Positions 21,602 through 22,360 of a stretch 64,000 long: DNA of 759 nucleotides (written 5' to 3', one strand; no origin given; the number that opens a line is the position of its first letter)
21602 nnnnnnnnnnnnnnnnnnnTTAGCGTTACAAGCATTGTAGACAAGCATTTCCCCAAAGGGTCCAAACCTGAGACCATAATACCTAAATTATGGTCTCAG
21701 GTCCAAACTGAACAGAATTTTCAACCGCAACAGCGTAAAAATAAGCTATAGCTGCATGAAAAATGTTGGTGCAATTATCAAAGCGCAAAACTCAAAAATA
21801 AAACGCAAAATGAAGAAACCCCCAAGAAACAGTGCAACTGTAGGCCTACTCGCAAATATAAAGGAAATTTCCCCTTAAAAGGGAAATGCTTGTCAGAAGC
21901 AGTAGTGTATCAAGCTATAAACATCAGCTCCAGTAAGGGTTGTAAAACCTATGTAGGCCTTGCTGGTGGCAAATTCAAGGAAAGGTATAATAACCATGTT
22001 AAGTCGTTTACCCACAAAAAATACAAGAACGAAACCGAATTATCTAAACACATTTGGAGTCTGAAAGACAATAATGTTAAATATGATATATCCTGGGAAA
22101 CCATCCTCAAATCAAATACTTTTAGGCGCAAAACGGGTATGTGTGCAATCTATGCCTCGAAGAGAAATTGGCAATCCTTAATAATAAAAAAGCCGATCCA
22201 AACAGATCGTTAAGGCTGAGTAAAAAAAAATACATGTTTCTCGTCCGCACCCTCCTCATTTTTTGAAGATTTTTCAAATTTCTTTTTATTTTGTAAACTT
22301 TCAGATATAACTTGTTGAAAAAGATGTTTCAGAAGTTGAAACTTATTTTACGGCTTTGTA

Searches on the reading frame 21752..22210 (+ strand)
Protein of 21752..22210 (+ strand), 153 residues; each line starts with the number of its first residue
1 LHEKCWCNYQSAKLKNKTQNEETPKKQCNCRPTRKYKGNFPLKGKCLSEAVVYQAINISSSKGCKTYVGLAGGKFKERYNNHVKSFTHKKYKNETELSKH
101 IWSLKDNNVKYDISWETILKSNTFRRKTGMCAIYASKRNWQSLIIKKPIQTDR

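Call 22: search_protein_families(library=pfam, proteins=[window:21752-22210:+], max_evalue=0.01)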
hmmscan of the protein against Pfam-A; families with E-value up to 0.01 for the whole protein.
seq(153 aa): 0 families
